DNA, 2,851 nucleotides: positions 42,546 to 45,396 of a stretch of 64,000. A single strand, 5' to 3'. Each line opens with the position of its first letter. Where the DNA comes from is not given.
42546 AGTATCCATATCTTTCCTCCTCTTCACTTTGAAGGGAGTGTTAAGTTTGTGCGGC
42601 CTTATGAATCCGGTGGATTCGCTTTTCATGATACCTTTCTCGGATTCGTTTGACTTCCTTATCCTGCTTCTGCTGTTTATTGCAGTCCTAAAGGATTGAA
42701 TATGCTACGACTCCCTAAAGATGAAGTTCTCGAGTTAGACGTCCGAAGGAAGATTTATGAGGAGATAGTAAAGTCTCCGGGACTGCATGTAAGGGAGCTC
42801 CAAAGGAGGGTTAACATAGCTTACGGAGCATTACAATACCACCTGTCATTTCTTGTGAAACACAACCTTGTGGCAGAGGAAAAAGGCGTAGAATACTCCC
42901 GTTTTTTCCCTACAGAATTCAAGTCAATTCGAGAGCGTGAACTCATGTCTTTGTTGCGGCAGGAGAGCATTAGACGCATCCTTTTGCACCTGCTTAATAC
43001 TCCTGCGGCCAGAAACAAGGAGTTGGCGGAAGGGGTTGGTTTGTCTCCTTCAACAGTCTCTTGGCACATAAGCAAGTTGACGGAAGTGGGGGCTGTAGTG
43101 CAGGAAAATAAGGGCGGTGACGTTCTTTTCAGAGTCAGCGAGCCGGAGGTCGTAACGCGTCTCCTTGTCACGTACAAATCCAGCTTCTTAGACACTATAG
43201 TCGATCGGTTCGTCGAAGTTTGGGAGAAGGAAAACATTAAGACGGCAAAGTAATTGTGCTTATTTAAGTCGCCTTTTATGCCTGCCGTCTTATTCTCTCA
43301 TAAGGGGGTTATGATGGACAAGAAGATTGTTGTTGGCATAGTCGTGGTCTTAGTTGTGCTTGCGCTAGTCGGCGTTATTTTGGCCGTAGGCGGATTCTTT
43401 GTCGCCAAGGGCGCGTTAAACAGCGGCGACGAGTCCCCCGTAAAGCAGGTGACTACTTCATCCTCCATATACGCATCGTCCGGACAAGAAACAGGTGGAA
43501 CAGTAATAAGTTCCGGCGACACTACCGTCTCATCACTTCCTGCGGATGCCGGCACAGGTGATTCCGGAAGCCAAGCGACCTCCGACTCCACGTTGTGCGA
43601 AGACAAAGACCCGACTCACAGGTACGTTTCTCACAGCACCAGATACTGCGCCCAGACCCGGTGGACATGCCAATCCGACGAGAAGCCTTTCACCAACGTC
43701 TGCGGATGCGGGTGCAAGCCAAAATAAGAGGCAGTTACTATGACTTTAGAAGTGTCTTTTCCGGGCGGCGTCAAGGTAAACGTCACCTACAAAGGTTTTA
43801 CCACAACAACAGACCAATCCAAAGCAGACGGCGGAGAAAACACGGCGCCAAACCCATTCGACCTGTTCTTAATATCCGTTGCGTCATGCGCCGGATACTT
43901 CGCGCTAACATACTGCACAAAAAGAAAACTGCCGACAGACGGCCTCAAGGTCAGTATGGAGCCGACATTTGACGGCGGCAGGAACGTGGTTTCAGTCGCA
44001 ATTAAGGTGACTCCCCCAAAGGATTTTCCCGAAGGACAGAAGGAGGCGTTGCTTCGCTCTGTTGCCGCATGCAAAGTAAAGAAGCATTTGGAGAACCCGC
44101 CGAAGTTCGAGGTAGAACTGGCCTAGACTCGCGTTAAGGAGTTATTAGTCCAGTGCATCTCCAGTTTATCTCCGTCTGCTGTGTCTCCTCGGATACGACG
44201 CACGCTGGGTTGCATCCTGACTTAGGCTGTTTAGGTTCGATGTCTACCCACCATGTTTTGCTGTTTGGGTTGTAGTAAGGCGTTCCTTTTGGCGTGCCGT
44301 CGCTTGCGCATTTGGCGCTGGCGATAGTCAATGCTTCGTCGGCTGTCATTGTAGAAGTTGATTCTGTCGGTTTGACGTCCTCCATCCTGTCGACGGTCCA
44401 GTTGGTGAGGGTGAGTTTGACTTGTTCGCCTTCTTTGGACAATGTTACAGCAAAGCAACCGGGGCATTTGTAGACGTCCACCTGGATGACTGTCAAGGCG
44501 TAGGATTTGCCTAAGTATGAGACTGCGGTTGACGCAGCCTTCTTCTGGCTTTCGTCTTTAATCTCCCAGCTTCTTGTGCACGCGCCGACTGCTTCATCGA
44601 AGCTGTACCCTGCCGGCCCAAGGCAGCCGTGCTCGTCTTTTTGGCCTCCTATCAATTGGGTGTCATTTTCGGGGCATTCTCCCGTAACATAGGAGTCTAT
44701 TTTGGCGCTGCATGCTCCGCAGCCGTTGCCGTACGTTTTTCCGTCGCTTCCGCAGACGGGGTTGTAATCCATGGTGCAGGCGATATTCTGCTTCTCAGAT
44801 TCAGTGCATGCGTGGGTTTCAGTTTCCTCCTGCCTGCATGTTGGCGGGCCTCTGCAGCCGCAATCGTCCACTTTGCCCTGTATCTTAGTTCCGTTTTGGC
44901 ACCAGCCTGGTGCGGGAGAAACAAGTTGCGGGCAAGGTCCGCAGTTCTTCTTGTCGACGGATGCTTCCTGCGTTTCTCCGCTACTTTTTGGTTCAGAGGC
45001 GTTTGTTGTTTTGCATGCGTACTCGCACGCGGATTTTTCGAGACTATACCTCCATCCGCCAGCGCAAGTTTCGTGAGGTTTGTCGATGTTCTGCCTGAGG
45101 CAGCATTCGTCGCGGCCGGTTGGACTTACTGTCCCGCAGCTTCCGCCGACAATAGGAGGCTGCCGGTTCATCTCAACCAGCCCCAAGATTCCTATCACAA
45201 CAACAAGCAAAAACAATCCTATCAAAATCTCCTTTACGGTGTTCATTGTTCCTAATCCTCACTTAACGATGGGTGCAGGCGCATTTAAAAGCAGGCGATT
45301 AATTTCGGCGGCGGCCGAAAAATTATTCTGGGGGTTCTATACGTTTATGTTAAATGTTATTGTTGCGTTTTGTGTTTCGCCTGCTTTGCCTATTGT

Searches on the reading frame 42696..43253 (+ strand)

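Call 3: search_protein_families(library=pfam, proteins=[window:42696-43253:+], max_evalue=0.01)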
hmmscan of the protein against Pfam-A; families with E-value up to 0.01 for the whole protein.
window:42696-43253:+ (185 aa): 18 families
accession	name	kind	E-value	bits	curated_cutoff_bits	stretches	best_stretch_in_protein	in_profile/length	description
PF13412.12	HTH_24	-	1.5e-19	69.8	21.9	2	90-132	3-45/48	Winged helix-turn-helix DNA-binding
PF24266.1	HTH_HVO_0163_N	-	5e-19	68.6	31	1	15-80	2-67/70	HVO_0163, N-terminal HTH domain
PF12840.13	HTH_20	-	1.9e-11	44.2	27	1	94-136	8-50/51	Helix-turn-helix domain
PF01022.26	HTH_5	-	7.8e-11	42.1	22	1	92-132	3-43/47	Bacterial regulatory protein, arsR family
PF01978.25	TrmB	-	3.2e-08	33.8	25.6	0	19-74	12-66/68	Sugar-specific transcriptional regulator TrmB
PF09339.16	HTH_IclR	-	1.4e-07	31.6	22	1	94-137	7-51/52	IclR helix-turn-helix domain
PF12802.13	MarR_2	-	2.8e-06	27.8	27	0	94-139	9-55/61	MarR family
PF01047.28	MarR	-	3e-06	27.5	24.6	1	94-134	7-47/59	MarR family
PF25213.1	HVO_A0261_N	-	5.2e-05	23.5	35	1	92-138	12-58/86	HVO_A0261 N-terminal domain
PF13404.12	HTH_AsnC-type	-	0.00014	22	27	1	93-122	6-35/42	AsnC-type helix-turn-helix domain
PF25212.1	HVO_A0114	-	0.00015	21.9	27.6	0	82-141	15-73/84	HVO_A0114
PF01325.25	Fe_dep_repress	-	0.00059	20.4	26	1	104-141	22-59/60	Iron dependent repressor, N-terminal DNA binding domain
PF03428.19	RP-C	-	0.00088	19.6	24.4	0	107-136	74-103/175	Replication protein C N-terminal domain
PF13601.12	HTH_34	-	0.0013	19.2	27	0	95-135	5-45/80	Winged helix DNA-binding domain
PF03965.22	Penicillinase_R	-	0.0044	17.8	22.6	0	108-167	25-86/115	Penicillinase repressor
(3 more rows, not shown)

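Call 4: search_protein_families(library=ncbifam, proteins=[window:42696-43253:+], max_evalue=0.01)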
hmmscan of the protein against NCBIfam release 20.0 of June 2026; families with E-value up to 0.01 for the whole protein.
window:42696-43253:+ (185 aa): 10 families
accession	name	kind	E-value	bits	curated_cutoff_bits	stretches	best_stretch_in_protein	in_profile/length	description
NF033788.1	HTH_metalloreg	subfamily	1.8e-17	62.9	55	2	82-153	3-74/77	metalloregulator ArsR/SmtB family transcription factor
NF033789.1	repress_SdpR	subfamily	2e-09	37.2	100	1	90-147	7-64/79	autorepressor SdpR family transcription factor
NF041413.1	ArsR_Rv2640c_fam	equivalog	3e-08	34.1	155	1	96-150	48-104/118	Rv2640c family ArsR-like transcriptional regulator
TIGR04176.1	MarR_EPS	equivalog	1.9e-06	27.8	88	0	15-59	4-48/105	MarR family EPS-associated transcriptional regulator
NF047906.1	CdPbTransRegCmtR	equivalog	6.3e-06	26.1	150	1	93-154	24-84/104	Cd(II)/Pb(II)-sensing metalloregulatory transcriptional regulator CmtR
NF053606.1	Sta1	subfamily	1.3e-05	25.2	80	1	94-139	24-69/100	Sta1 family transcriptional regulator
TIGR01884.1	cas_HTH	subfamily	2.2e-05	23.9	60.2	1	95-140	147-193/202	CRISPR-associated CARF protein Csa3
NF053755.1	MsvR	equivalog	0.00017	21.3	220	1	91-138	13-60/236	transcriptional factor MsvR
NF040939.2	trans_reg_lrs14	equivalog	0.00027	20.9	90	0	94-138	25-70/103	Lrs14 family HTH-type transcriptional regulator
NF052532.1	TransRegPagRBaca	equivalog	0.0025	17.9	170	0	98-152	35-88/99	transcriptional repressor PagR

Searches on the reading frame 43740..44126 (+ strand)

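Call 89: search_protein_families(library=pfam, proteins=[window:43740-44126:+], max_evalue=0.001)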
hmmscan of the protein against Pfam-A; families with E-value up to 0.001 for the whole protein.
window:43740-44126:+ (128 aa): 1 family
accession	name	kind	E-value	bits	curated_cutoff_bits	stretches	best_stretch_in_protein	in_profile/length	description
PF02566.24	OsmC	-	7.7e-13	49.2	27.5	1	32-126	1-100/100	OsmC-like protein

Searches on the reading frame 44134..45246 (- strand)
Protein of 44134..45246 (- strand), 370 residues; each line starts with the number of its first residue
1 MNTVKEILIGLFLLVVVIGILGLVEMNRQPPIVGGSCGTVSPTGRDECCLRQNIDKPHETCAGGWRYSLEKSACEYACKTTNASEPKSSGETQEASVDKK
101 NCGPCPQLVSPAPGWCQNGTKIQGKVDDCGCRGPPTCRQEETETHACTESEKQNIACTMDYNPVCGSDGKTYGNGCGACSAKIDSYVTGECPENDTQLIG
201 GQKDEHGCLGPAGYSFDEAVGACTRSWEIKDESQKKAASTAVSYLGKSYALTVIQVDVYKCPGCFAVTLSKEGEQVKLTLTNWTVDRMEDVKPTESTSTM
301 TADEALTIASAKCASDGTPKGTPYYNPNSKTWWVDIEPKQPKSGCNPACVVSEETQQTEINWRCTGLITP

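Call 89: search_protein_families(library=pfam, proteins=[window:44134-45246:-], max_evalue=0.001)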
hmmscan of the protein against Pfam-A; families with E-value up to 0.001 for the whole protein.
window:44134-45246:- (370 aa): 2 families
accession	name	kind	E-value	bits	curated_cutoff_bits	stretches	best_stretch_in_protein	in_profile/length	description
PF00050.26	Kazal_1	-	8e-10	39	21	1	147-183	1-35/49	Kazal-type serine protease inhibitor domain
PF07648.20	Kazal_2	-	0.00053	20.5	22.8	1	154-181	3-35/48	Kazal-type serine protease inhibitor domain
